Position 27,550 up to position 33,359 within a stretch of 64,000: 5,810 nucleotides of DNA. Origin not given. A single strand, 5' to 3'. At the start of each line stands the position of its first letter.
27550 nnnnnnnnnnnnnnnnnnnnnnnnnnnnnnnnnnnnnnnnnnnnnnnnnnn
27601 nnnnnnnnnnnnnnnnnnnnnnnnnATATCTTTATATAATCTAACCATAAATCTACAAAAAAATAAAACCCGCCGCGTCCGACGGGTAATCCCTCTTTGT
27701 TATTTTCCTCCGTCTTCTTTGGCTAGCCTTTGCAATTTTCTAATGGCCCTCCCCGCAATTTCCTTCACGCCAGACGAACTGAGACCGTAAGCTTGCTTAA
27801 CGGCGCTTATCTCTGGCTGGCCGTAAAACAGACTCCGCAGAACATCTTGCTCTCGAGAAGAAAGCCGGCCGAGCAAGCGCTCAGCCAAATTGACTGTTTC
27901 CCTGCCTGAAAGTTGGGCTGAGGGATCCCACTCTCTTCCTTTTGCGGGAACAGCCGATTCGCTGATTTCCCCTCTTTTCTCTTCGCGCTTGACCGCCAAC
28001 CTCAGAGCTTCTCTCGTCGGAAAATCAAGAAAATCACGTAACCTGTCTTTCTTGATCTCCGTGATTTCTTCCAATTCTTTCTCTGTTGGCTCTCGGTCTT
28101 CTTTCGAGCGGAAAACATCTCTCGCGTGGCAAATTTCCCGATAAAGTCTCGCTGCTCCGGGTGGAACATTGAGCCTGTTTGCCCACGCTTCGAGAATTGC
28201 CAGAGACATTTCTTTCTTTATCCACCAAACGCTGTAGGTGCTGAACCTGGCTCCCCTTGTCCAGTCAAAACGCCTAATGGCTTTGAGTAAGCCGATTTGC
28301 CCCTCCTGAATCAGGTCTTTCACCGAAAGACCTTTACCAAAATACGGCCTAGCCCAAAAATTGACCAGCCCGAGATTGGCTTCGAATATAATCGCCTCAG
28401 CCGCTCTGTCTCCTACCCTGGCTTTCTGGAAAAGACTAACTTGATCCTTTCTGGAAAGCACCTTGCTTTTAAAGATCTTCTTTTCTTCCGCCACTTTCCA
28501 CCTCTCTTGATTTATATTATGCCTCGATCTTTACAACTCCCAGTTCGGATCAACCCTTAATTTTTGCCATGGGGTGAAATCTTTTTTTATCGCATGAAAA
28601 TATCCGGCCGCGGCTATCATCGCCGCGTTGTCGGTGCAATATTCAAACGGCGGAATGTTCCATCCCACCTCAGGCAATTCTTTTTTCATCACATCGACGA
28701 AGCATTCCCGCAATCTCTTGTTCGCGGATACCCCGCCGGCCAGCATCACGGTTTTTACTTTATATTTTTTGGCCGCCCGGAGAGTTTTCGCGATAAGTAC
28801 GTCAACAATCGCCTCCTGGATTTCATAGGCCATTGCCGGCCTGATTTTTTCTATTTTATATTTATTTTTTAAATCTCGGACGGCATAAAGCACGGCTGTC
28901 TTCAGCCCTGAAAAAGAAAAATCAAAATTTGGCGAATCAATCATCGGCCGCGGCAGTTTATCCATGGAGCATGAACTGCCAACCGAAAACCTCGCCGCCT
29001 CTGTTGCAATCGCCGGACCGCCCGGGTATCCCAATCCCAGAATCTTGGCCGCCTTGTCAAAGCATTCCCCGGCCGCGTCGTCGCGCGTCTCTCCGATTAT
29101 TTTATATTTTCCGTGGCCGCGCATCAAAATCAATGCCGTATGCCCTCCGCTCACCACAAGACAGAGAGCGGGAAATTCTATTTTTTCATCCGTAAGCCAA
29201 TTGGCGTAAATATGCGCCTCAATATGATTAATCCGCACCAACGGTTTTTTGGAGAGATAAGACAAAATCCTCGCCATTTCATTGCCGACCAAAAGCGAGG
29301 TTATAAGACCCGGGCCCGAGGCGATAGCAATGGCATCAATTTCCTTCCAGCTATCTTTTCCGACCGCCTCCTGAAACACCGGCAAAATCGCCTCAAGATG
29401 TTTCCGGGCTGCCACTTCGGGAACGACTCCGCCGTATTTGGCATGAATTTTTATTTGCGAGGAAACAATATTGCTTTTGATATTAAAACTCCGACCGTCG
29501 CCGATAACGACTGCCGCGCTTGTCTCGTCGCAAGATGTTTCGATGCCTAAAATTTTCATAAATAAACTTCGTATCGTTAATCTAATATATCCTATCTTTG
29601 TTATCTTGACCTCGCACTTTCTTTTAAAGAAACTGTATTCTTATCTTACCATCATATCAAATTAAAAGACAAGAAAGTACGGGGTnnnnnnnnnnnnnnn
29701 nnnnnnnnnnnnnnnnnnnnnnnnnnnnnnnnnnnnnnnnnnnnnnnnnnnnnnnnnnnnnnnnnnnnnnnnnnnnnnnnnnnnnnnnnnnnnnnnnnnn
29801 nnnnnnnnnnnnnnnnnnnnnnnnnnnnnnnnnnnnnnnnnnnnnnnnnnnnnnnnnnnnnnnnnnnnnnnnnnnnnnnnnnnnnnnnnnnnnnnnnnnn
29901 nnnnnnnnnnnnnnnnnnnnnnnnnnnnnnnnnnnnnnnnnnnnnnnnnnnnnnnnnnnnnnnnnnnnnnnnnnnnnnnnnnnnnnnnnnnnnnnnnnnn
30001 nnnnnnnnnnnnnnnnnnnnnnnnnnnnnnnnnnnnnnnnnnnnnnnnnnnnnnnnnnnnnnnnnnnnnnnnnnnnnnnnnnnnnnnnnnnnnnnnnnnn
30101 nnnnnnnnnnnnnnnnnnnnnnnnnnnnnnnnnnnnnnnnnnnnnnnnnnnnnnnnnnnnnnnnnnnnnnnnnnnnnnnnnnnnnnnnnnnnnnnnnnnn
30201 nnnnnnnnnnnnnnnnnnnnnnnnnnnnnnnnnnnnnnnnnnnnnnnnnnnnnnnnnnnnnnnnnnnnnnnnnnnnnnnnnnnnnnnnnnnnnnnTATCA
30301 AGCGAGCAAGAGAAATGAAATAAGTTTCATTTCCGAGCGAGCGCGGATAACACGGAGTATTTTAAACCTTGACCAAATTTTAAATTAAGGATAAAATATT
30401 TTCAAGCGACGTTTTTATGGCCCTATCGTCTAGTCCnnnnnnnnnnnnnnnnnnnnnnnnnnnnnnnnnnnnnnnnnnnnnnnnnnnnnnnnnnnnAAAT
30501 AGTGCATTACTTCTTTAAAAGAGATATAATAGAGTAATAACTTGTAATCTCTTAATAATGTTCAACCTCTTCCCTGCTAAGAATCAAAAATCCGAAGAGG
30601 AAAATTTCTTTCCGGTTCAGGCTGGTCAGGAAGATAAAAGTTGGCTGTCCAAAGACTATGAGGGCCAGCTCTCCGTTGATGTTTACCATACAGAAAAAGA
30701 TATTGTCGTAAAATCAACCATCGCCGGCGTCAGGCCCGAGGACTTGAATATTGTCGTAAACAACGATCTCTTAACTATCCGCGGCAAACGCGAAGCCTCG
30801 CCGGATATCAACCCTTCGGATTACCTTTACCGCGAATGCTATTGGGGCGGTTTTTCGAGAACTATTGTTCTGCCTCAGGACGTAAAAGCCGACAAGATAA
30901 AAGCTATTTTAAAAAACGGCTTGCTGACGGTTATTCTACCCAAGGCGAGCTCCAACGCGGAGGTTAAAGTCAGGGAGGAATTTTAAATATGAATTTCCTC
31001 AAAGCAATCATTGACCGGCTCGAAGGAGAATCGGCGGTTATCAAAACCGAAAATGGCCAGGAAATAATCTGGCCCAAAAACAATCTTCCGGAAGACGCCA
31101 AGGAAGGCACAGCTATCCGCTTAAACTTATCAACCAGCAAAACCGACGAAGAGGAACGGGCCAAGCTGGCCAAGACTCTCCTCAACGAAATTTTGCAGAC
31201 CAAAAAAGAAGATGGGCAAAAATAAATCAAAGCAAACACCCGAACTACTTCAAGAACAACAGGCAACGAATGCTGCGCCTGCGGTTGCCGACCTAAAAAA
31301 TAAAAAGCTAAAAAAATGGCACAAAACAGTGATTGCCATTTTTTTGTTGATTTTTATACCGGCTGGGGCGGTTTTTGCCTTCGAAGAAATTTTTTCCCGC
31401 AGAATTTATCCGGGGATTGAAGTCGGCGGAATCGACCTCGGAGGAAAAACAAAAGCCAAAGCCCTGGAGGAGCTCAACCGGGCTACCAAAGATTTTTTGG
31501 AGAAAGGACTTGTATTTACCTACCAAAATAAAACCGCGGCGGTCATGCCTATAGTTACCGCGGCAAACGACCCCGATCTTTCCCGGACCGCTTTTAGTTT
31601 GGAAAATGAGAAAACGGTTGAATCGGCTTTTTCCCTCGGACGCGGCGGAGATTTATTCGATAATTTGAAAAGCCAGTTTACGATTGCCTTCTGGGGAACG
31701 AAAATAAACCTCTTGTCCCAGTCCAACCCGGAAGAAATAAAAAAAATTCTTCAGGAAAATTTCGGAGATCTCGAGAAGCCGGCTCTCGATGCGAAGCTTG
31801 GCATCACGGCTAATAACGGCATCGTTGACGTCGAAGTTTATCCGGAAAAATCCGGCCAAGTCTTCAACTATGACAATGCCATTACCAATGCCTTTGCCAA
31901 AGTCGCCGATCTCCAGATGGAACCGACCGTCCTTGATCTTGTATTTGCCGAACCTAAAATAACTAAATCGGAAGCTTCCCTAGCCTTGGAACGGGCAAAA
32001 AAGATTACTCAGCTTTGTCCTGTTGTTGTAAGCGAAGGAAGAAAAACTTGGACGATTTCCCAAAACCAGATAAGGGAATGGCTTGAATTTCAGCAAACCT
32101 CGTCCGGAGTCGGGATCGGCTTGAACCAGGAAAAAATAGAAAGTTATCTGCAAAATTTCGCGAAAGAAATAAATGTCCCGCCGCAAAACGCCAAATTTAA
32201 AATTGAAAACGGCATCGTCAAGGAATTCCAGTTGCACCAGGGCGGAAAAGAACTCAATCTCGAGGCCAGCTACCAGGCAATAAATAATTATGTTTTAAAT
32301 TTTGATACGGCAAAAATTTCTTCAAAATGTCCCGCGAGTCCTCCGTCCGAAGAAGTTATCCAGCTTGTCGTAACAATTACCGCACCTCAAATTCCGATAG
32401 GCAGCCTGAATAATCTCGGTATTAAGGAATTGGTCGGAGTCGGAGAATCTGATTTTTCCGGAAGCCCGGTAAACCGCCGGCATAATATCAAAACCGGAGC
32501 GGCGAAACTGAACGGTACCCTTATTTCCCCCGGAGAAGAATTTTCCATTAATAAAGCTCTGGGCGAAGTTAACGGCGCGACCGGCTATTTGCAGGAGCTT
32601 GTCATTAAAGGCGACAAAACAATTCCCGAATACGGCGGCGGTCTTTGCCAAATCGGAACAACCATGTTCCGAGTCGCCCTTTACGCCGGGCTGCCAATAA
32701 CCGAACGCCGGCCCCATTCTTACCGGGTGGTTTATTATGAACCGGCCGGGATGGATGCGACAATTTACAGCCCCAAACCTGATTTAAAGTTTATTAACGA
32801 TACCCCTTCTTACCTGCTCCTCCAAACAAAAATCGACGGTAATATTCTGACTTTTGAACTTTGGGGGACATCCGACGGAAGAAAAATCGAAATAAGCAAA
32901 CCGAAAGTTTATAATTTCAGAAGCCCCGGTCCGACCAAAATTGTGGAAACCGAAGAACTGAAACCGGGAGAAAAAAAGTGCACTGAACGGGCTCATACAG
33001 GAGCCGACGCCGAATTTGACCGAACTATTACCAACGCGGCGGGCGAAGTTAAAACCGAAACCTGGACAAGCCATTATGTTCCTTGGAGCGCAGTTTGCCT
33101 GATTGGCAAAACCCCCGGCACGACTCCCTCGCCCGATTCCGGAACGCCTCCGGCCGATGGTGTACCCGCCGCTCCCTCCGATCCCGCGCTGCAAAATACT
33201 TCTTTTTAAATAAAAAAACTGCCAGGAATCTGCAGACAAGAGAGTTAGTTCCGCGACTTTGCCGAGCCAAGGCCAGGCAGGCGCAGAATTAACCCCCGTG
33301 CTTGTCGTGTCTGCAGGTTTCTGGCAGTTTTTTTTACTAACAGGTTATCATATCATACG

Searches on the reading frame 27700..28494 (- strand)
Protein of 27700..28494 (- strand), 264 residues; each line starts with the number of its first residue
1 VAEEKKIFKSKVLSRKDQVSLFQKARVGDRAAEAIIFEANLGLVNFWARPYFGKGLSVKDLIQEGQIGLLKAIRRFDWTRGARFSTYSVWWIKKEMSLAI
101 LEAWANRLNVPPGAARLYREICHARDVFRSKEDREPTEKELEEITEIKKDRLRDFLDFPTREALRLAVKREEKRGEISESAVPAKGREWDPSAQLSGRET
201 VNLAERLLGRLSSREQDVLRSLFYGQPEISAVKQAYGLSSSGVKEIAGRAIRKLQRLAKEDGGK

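Call 19: search_protein_families(library=pfam, proteins=[window:27700-28494:-], max_evalue=0.001)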
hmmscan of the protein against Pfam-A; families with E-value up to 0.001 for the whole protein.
window:27700-28494:- (264 aa): 2 families
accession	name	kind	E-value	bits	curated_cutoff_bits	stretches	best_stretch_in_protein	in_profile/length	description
PF04542.20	Sigma70_r2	-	4.2e-15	55.7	24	1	37-96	2-61/71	Sigma-70 region 2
PF04545.22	Sigma70_r4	-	1e-05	25.4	24.1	1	207-255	1-49/50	Sigma-70, region 4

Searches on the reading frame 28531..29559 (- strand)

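Call 20: search_protein_families(library=pfam, proteins=[window:28531-29559:-], max_evalue=0.001)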
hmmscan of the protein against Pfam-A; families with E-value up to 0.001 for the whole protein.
window:28531-29559:- (342 aa): 2 families
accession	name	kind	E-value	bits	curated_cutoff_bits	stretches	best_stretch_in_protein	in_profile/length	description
PF00814.31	TsaD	-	3.5e-86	289.6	24.8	1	27-316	2-263/264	tRNA N6-adenosine threonylcarbamoyltransferase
PF22521.2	HypF_C_2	-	2e-07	31.5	27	1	163-294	96-220/241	Carbamoyltransferase, Kae1-like Domain, second subdomain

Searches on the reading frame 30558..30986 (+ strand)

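Call 20: search_protein_families(library=pfam, proteins=[window:30558-30986:+], max_evalue=0.001)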
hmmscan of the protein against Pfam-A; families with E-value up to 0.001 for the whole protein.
window:30558-30986:+ (142 aa): 2 families
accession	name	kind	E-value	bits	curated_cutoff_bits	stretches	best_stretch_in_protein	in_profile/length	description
PF00011.27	HSP20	-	2.2e-17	63.4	20.8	1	43-139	3-97/102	Hsp20/alpha crystallin family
PF17886.7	ArsA_HSP20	-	2.9e-05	24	22.5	1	48-125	3-61/63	HSP20-like domain found in ArsA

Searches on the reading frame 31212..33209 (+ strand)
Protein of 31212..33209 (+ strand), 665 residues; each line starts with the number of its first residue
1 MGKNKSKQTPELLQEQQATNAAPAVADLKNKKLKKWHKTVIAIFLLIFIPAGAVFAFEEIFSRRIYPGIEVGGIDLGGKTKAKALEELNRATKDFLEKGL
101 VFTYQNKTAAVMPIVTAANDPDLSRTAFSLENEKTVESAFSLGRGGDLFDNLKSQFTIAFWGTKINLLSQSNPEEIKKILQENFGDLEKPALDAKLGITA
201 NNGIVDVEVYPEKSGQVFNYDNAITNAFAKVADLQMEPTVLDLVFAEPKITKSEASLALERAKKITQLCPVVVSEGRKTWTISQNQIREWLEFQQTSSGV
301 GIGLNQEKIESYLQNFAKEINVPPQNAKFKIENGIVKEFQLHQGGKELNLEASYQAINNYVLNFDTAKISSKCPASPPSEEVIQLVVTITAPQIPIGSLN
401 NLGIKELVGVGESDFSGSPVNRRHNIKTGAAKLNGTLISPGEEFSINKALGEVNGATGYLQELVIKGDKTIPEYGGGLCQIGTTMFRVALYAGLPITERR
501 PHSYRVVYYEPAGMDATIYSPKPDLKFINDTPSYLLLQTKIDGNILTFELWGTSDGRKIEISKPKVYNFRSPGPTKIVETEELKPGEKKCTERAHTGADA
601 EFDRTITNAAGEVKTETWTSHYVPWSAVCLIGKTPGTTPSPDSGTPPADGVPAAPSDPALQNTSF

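Call 20: search_protein_families(library=pfam, proteins=[window:31212-33209:+], max_evalue=0.001)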
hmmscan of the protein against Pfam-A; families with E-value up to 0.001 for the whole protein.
window:31212-33209:+ (665 aa): 2 families
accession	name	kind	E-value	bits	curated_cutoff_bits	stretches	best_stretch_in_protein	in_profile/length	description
PF04294.18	VanW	-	2.6e-42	143.8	27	1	421-551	1-130/130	VanW like protein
PF12229.13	PG_binding_4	-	2.1e-15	57.3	22.1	2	288-361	37-108/117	Putative peptidoglycan binding domain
